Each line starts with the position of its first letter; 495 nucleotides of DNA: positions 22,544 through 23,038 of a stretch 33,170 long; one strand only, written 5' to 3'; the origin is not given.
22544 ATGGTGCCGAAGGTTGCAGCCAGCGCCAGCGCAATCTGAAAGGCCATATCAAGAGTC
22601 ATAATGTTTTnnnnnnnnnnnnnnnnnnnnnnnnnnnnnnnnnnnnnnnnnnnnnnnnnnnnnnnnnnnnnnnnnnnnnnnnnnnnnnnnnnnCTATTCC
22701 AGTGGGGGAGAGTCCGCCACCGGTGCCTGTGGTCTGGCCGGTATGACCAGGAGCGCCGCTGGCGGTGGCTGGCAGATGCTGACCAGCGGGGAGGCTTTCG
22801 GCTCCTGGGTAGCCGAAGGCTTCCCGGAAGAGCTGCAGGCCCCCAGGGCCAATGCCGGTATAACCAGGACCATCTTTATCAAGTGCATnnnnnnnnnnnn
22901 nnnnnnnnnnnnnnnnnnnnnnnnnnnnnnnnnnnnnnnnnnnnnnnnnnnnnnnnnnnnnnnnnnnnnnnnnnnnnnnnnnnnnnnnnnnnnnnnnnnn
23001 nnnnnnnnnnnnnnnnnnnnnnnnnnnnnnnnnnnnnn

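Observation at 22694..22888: Rz1-like lipoprotein gene nested in another frame of the i-spanin gene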

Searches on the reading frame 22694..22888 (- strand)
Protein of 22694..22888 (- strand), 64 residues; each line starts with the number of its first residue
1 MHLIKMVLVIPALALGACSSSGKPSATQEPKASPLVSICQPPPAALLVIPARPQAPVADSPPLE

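Call 4: search_protein_families(library=phrogs, proteins=[window:22694-22888:-], max_evalue=0.01)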
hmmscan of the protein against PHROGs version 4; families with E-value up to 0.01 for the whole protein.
window:22694-22888:- (64 aa): 2 families
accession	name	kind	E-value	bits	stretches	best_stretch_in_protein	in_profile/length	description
phrog_4719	-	lysis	3.8e-07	31.4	1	3-56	8-59/101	Rz-like spanin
phrog_11621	-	lysis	0.0073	17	1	5-46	10-51/88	Rz-like spanin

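Call 5: search_protein_families(library=pfam, proteins=[window:22694-22888:-], max_evalue=0.1)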
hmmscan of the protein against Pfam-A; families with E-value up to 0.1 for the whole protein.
window:22694-22888:- (64 aa): 0 families

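Call 14: find_homologous_proteins(query=window:22694-22888:-, max_evalue=0.01)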
Query window:22694-22888:-: 2 candidates shared short words with the query, none scored E <= 0.01.
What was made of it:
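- Tried and rejected: A search for the 64-aa protein among 5.8 billion protein clusters found nothing (call 14).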

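Call 45: search_protein_families(library=ncbifam, proteins=[window:22694-22888:-], max_evalue=0.1)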
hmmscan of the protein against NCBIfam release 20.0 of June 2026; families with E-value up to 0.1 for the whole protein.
window:22694-22888:- (64 aa): 1 family
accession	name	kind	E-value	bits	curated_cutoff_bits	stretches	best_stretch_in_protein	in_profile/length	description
NF047631.1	SodCMycob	equivalog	0.08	12.5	230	1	3-45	11-51/236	superoxide dismutase[Cu-Zn]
